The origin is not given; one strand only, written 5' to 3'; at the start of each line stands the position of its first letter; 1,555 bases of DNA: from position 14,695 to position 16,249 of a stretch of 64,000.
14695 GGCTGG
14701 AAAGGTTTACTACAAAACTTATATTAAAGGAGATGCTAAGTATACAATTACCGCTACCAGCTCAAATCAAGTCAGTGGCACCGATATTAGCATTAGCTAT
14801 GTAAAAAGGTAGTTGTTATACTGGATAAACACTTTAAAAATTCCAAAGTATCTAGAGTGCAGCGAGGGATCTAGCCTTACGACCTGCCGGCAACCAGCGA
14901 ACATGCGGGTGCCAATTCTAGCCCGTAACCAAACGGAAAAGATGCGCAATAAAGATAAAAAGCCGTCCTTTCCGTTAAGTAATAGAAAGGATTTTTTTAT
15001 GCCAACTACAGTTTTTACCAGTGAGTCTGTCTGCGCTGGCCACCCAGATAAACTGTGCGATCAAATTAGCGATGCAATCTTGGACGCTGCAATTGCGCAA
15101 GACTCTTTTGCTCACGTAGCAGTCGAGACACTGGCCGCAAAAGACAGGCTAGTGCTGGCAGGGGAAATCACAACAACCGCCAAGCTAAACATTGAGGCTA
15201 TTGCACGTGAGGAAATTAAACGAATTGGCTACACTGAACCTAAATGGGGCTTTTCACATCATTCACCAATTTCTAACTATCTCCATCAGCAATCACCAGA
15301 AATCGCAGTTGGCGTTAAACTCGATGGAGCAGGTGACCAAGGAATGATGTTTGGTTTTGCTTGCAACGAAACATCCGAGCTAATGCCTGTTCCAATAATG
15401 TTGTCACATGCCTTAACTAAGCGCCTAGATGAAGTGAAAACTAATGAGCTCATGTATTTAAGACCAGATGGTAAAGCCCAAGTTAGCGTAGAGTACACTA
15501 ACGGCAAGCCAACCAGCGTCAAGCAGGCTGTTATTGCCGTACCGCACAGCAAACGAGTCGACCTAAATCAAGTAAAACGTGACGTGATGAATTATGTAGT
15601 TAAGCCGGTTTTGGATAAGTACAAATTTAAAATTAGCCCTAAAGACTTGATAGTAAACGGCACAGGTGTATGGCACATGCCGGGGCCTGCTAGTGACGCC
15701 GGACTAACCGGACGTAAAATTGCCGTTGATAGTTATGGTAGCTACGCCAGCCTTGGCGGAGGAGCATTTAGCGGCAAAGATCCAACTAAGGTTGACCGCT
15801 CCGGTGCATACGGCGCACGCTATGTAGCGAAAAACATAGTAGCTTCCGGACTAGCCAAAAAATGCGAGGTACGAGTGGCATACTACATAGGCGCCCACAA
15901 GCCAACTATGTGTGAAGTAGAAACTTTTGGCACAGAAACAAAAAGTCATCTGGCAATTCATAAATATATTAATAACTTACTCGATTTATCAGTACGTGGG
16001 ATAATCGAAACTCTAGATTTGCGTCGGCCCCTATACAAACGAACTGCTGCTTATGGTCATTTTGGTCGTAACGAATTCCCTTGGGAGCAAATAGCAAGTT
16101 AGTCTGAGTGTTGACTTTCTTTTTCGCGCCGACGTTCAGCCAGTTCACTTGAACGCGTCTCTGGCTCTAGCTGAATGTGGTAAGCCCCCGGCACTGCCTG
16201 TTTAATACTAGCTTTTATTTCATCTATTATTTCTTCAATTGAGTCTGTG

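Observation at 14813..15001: SAM-I riboswitch with an RBS-sequestering terminator hidden under a spurious metK start extension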

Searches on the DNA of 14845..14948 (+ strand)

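Call 35: build_rna_model(alignment_id=A1, structure=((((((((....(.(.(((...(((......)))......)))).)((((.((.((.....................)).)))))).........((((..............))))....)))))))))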
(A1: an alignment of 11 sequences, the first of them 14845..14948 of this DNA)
Model R1 built from alignment A1 (11 sequences, 129 columns); structure: as given.
model positions 106; base pairs 28; branch points 2; effective number of sequences 2.37; information 0.59 bits per position. Calibrated on 0.2 Mb of random sequence (short: E-values are rough).
structure used (alignment columns):
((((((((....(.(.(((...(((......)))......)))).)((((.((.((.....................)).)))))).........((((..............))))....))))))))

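Call 36: search_with_rna_model(model_id=R1, sources=[window, L002, L003, L004, L005, L006, L007, L008, L009, L010, L011, L012, L013, L014, L015, L016, L017, L018, L019, L020, L021, L022, L023, L024, L025, L026, L027, L028, L029, L030, L031, L032, L033, L034, L035, L036, L037, L038, L039, L040, L041, L042, L043, L044, L045, L046, L047, L048, L049, L050, L051, L052, L053, L054, L055, L056, L057, L058, L059, L060, L061, L062, L063, L064, L065, L066, L067, L068, L069, L070, L071, L072, L073, L074, L075, L076, L077, L078, L079, L080, L081], max_evalue=0.001)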
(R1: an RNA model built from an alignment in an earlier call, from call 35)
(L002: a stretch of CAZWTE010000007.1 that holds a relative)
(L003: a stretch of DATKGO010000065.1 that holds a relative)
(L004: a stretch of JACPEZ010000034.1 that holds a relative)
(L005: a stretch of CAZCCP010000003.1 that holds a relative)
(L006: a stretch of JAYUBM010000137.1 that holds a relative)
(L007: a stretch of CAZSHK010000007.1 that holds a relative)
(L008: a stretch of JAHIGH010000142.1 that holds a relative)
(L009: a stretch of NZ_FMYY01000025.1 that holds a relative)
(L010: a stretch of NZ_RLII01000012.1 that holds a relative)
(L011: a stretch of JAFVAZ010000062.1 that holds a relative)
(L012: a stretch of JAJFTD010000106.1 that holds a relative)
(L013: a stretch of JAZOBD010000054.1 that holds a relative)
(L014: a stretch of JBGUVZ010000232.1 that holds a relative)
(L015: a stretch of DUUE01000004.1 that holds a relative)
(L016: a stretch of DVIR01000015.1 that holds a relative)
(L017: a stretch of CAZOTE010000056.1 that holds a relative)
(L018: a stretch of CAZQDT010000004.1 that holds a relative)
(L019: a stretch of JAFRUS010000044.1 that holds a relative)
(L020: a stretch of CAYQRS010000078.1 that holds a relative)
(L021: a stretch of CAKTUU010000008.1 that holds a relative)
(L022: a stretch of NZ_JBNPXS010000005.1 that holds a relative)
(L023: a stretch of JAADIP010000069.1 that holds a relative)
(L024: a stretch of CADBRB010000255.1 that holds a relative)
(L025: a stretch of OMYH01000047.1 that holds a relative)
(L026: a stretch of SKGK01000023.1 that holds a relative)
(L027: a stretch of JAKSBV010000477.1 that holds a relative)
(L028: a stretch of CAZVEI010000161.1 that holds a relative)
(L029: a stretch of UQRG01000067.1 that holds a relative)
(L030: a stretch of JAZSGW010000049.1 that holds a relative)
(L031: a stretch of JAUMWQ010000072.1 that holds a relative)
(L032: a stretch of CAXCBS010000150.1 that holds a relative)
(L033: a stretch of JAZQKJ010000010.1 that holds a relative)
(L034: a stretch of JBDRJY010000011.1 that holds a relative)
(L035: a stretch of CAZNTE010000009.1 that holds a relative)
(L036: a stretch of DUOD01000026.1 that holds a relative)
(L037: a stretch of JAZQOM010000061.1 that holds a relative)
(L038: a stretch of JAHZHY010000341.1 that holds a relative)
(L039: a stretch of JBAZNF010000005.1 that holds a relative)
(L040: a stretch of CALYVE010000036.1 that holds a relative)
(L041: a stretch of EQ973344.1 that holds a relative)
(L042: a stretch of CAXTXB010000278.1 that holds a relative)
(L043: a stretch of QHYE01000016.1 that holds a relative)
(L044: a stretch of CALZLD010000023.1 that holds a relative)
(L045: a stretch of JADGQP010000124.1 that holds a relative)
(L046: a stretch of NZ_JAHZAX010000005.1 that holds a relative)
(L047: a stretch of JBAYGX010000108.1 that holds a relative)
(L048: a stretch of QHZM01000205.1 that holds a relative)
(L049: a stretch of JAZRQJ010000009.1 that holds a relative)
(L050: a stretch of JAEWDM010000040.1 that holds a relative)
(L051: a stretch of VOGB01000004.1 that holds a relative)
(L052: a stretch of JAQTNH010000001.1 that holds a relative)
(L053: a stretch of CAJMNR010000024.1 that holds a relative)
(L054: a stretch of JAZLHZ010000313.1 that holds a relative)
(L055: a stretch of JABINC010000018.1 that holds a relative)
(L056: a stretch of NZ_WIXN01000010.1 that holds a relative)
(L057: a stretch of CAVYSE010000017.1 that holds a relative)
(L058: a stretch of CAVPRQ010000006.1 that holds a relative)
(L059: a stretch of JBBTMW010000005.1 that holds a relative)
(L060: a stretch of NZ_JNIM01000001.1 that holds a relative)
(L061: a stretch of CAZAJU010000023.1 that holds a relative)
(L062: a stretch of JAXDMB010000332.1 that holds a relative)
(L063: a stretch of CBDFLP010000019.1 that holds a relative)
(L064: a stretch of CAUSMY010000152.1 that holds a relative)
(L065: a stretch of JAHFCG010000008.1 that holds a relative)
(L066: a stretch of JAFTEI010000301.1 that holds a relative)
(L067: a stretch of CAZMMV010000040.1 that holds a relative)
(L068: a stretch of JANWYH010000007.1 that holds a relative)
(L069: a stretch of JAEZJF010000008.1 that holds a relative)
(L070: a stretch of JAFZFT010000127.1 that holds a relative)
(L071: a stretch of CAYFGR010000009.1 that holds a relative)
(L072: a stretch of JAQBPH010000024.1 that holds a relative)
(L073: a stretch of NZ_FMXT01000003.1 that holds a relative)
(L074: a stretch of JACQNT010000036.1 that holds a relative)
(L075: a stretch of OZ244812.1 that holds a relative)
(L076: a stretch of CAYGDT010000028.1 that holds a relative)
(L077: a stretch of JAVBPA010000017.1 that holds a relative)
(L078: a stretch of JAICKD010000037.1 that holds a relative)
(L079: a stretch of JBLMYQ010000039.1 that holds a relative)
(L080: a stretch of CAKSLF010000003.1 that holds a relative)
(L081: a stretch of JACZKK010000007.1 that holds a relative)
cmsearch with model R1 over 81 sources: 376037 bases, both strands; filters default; matches with E-value up to 0.001: 46.
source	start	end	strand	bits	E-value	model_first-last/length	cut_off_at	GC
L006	1284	1389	+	94.3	1.6e-22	1-106/106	no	0.46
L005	1312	1422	+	90.7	1.6e-21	1-106/106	no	0.5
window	14845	14948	+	88.7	5.5e-21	1-106/106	no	0.54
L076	1331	1432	+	86.9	1.7e-20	1-106/106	no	0.63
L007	1328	1426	+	86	3e-20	1-106/106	no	0.45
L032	1346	1447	+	79.9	1.4e-18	1-106/106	no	0.49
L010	1271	1376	+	75.2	2.8e-17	1-106/106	no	0.51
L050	1318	1421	+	74.6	4e-17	1-106/106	no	0.53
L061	7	111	+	74.2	5.1e-17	1-106/106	no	0.47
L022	1294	1395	+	72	2e-16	1-106/106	no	0.53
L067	1329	1429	+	70.2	6.2e-16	1-106/106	no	0.45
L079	1339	1439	+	70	7e-16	1-106/106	no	0.51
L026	1260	1366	+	69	1.3e-15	1-106/106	no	0.55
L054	1305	1418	+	68.6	1.7e-15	1-106/106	no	0.49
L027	1283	1384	+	68.5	1.8e-15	1-106/106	no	0.52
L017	1333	1429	+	68.5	1.9e-15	1-106/106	no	0.49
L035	1344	1442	+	68.4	1.9e-15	1-106/106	no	0.49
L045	526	628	+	68.3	2.1e-15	1-106/106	no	0.56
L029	366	467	+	67.2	4.2e-15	1-106/106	no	0.47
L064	89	190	+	67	4.6e-15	1-106/106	no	0.49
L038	903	1001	+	66.6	6.1e-15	1-106/106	no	0.59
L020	1325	1422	+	66.6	6.3e-15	1-106/106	no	0.52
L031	1130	1230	+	66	8.9e-15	1-106/106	no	0.49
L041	1343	1437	+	65.8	1e-14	1-106/106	no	0.51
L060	1141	1263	+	65.5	1.2e-14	1-106/106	no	0.65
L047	1309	1427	+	65.5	1.2e-14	1-106/106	no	0.46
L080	1326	1426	+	64.6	2.2e-14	1-106/106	no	0.56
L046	1314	1413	+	64.4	2.4e-14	1-106/106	no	0.49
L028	510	609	+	64.4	2.5e-14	1-106/106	no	0.49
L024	1300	1394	+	63.3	4.8e-14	1-106/106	no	0.52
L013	543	642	+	62.8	6.6e-14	1-106/106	no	0.53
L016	1308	1401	+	62.6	7.7e-14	1-106/106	no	0.51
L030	1335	1430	+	61.5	1.5e-13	1-106/106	no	0.55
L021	1274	1376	+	60.7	2.4e-13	1-106/106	no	0.58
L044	1304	1399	+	60.1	3.7e-13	1-106/106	no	0.51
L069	1299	1407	+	58.8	8.5e-13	1-106/106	no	0.56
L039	1226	1417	+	58.4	1e-12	1-106/106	no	0.48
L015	1277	1383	+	58.2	1.2e-12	1-106/106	no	0.62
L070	1071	1166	+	56.5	3.4e-12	1-106/106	no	0.53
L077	1267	1358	+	56.1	4.5e-12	1-106/106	no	0.54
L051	1338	1431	+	52.9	3.5e-11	1-106/106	no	0.5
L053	1283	1379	+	48.5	5.3e-10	1-106/106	no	0.46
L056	1163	1269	+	48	7.4e-10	1-106/106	no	0.5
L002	1344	1428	+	32.8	1.1e-05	1-106/106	no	0.51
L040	1268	1354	+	32.7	1.1e-05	1-106/106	no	0.54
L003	1219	1334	+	26.9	0.00043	1-106/106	no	0.47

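Call 37: search_with_rna_model(model_id=R1, sources=[L082, L083, L084, L085, L086, L087, L088, L089, L090, L091, L092, L093, L094, L095, L096, L097, L098, L099, L100, L101, L102, L103, L104, L105, L106, L107, L108, L109, L110, L111, L112, L113, L114, L115, L116, L117, L118, L119, L120, L121, L122, L123, L124, L125, L126, L127, L128, L129, L130, L131, L132, L133, L134, L135, L136, L137, L138, L139, L140, L141, L142, L143, L144, L145, L146, L147, L148, L149, L150, L151, L152, L153, L154, L155, L156, L157, L158, L159, L160, L161], max_evalue=0.001)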
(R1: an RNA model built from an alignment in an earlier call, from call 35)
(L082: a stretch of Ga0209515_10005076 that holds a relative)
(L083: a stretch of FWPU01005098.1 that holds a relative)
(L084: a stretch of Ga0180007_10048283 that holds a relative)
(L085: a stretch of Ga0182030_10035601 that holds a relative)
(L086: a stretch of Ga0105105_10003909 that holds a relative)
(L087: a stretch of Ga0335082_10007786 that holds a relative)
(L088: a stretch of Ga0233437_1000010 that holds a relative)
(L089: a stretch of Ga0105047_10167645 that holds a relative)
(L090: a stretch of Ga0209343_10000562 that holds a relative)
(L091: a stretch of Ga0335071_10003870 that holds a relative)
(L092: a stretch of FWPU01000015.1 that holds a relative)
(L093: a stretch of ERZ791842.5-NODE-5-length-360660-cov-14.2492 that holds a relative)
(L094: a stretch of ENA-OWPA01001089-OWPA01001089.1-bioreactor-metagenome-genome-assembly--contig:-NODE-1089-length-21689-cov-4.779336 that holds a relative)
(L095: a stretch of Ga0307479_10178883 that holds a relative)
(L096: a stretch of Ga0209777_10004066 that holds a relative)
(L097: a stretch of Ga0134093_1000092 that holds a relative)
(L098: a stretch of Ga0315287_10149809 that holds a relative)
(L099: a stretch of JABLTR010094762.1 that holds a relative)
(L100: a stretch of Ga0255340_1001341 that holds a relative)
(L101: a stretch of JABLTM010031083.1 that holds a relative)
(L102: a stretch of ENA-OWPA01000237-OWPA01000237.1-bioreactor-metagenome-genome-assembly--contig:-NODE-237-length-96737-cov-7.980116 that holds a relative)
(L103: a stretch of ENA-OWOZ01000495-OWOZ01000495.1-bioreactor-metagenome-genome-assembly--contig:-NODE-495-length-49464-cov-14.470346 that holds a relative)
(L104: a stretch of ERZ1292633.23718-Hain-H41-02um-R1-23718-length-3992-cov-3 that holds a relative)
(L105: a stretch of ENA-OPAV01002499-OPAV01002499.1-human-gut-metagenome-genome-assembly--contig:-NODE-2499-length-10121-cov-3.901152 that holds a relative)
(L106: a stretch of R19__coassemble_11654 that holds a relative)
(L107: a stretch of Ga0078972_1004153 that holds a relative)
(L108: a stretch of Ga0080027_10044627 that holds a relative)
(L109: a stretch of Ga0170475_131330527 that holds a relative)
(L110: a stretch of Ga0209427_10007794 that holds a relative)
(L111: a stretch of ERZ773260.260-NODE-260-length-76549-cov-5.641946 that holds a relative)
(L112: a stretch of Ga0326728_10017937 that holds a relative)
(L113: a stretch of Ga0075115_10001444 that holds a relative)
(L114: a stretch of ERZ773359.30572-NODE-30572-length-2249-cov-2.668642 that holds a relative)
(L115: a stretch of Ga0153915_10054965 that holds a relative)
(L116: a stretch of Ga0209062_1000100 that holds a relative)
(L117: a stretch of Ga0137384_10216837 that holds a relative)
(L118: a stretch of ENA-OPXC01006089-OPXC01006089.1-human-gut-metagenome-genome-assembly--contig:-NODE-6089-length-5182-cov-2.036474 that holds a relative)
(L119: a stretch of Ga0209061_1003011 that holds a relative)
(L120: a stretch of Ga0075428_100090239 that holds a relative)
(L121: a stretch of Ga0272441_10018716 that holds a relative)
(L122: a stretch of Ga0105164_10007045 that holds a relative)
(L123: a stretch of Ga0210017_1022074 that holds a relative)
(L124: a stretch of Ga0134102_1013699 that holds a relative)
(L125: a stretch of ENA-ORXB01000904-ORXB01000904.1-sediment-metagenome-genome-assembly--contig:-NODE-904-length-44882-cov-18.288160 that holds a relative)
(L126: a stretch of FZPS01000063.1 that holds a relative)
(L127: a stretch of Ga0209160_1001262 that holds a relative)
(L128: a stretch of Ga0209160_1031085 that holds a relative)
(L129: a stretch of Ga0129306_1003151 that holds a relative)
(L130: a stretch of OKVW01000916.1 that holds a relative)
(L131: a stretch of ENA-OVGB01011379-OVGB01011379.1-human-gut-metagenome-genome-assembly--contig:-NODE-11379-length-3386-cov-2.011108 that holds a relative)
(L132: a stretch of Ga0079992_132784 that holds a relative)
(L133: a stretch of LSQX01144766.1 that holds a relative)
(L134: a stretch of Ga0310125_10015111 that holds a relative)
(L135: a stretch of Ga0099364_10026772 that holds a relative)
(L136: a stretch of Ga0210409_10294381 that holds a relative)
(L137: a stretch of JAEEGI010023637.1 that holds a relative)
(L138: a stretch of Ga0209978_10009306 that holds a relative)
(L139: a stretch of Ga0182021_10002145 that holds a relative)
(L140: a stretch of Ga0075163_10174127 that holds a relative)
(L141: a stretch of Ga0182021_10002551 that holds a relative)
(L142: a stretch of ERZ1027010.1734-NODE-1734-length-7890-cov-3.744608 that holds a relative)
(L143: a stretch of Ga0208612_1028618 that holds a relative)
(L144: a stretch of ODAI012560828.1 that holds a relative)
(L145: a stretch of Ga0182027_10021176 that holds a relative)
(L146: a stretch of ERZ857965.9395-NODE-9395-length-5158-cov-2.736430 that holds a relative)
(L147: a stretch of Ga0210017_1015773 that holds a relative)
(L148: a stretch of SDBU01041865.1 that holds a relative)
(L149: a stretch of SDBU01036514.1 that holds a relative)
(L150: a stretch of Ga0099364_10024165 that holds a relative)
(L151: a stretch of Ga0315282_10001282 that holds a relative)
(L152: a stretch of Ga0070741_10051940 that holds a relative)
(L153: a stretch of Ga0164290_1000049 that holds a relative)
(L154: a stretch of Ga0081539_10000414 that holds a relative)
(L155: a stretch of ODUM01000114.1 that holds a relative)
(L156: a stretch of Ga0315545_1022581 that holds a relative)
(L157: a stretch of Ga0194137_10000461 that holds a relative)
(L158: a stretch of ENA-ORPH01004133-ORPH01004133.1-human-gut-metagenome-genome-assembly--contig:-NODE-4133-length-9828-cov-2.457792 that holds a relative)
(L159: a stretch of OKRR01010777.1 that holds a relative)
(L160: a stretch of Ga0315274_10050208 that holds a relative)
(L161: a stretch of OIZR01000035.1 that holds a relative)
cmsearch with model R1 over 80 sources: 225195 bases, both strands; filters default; matches with E-value up to 0.001: 32.
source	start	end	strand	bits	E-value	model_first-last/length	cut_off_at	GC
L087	12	123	+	82.2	1.9e-19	1-106/106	no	0.53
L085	785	904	+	79.4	1.2e-18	1-106/106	no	0.38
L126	778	881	+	73.6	4.3e-17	1-106/106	no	0.47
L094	784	890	+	72.9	7e-17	1-106/106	no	0.53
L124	198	310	+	72.6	8.4e-17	1-106/106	no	0.62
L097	823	922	+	72.2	1.1e-16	1-106/106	no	0.49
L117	24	129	+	69.8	4.8e-16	1-106/106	no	0.6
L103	796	897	+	68.9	8.6e-16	1-106/106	no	0.49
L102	640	738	+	68.8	8.9e-16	1-106/106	no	0.57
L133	830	926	+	68.7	9.9e-16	1-106/106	no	0.55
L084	852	957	+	68.5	1.1e-15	1-106/106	no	0.42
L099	794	890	+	68.2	1.3e-15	1-106/106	no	0.47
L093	802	902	+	67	2.9e-15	1-106/106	no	0.51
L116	764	870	+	66.7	3.4e-15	1-106/106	no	0.6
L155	782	883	+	66.2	4.8e-15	1-106/106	no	0.55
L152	741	848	+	65.2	8.8e-15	1-106/106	no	0.59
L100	753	847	+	64.5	1.4e-14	1-106/106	no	0.55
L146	777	878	+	64.1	1.7e-14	1-106/106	no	0.6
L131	764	887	+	51.8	4.1e-11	1-106/106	no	0.6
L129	807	908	+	44.4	4.4e-09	1-106/106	no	0.5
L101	630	729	+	41.2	3.2e-08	1-106/106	no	0.5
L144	803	911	+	39.5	9.4e-08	1-106/106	no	0.51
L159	784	914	+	38.3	2e-07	1-106/106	no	0.53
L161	784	914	+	38.3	2e-07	1-106/106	no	0.53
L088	838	932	+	38.2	2.1e-07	1-106/106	no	0.41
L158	805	921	+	36.6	5.9e-07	1-106/106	no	0.54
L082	852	931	+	34.6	2.1e-06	1-106/106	no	0.52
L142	78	208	+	34.1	2.9e-06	1-106/106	no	0.48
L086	858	937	+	31.9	1.1e-05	1-106/106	no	0.55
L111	678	795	+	31.2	1.7e-05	1-106/106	no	0.53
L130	562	706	+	27.4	0.00019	1-106/106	no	0.54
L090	835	916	+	24.9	0.00091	1-106/106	no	0.6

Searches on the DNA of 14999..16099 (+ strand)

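Call 11: search_rna_families(sources=[L002, L003, L004, L005, L006, L007, L008, L032, L039, L047, L055, L076, L012, L034, L052, L009, L010, L023, L057, L043], threshold=gathering)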
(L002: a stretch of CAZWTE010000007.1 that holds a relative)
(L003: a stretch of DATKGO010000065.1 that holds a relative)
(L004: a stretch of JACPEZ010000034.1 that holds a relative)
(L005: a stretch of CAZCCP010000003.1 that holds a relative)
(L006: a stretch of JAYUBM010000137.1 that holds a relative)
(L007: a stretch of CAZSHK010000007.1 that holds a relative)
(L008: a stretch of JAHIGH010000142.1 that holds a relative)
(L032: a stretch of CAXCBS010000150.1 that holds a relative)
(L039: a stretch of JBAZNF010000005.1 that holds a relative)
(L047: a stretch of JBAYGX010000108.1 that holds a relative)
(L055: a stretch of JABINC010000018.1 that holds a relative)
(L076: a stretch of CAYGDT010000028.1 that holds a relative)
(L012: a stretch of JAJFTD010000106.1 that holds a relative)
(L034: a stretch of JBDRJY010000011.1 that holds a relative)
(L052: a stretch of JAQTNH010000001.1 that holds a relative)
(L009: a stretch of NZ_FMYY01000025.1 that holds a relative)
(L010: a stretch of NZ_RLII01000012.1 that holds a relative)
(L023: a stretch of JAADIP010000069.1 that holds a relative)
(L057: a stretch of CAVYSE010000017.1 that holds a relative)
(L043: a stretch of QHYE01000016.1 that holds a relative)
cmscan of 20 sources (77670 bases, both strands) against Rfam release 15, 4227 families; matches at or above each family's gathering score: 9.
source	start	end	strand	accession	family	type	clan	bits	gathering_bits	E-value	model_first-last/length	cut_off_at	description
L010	1271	1376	+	RF00162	SAM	Cis-reg; riboswitch;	CL00012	84.6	44.4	1.8e-18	1-108/108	no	SAM riboswitch aptamer (S box leader)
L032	1346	1447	+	RF00162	SAM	Cis-reg; riboswitch;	CL00012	72.3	44.4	6.7e-15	1-108/108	no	SAM riboswitch aptamer (S box leader)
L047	1309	1427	+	RF00162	SAM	Cis-reg; riboswitch;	CL00012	70.6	44.4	2.1e-14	1-108/108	no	SAM riboswitch aptamer (S box leader)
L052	805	878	+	RF00005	tRNA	Gene; tRNA;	CL00001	65.2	29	7.9e-12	1-71/71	no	tRNA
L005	1100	1170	-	RF00005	tRNA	Gene; tRNA;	CL00001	63.7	29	2.1e-11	1-71/71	no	tRNA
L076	1331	1432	+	RF00162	SAM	Cis-reg; riboswitch;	CL00012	63.4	44.4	2.7e-12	1-108/108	no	SAM riboswitch aptamer (S box leader)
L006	1285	1389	+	RF00162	SAM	Cis-reg; riboswitch;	CL00012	56.8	44.4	2.3e-10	1-108/108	no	SAM riboswitch aptamer (S box leader)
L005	1312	1422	+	RF00162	SAM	Cis-reg; riboswitch;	CL00012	49.8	44.4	2.4e-08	1-108/108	no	SAM riboswitch aptamer (S box leader)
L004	1392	1488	+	RF01725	SAM-I-IV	Cis-reg; riboswitch;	CL00012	46.2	41.1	0.0003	1-99/99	no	SAM-I/IV (S-adenosyl methionine) riboswitch aptamer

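Call 29: search_rna_families(sources=[L082, L083, L084, L085, L086, L087, L088, L089, L090, L091, L092, L095, L098, L104, L007, L002, L003, L107, L110, L122], threshold=evalue, max_evalue=0.01)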
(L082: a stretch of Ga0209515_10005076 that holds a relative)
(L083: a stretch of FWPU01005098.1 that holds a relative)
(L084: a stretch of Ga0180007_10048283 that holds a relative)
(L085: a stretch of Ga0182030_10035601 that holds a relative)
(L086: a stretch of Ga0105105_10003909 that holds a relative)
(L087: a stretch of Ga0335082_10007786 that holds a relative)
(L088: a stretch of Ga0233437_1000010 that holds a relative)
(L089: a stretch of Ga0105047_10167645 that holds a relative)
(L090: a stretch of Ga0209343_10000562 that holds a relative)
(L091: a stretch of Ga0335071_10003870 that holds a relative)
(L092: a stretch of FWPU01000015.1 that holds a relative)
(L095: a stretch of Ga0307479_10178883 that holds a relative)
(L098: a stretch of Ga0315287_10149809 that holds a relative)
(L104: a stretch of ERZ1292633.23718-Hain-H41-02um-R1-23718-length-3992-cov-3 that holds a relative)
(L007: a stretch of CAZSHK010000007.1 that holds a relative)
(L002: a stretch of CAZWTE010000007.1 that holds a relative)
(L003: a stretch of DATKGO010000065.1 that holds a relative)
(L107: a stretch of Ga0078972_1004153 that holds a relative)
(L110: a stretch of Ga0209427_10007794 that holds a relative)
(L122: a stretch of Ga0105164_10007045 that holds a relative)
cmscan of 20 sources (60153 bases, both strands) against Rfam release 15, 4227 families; matches with E-value up to 0.01: 8.
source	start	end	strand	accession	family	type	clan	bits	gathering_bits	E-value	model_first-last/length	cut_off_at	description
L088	836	960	+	RF01725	SAM-I-IV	Cis-reg; riboswitch;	CL00012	53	41.1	7.1e-06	1-99/99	no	SAM-I/IV (S-adenosyl methionine) riboswitch aptamer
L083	866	971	+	RF01725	SAM-I-IV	Cis-reg; riboswitch;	CL00012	48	41.1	8.8e-05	1-99/99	no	SAM-I/IV (S-adenosyl methionine) riboswitch aptamer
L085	785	904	+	RF00162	SAM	Cis-reg; riboswitch;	CL00012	44.4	44.4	6.9e-07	1-108/108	no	SAM riboswitch aptamer (S box leader)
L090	833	951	+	RF01725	SAM-I-IV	Cis-reg; riboswitch;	CL00012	42.8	41.1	0.0013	1-99/99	no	SAM-I/IV (S-adenosyl methionine) riboswitch aptamer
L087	12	123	+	RF00162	SAM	Cis-reg; riboswitch;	CL00012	41.6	44.4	4.5e-06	1-108/108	no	SAM riboswitch aptamer (S box leader)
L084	852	957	+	RF00162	SAM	Cis-reg; riboswitch;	CL00012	41.4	44.4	5.2e-06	1-108/108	no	SAM riboswitch aptamer (S box leader)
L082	850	966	+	RF01725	SAM-I-IV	Cis-reg; riboswitch;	CL00012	40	41.1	0.0052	1-99/99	no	SAM-I/IV (S-adenosyl methionine) riboswitch aptamer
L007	1328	1426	+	RF00162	SAM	Cis-reg; riboswitch;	CL00012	36.8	44.4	0.00011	1-108/108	no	SAM riboswitch aptamer (S box leader)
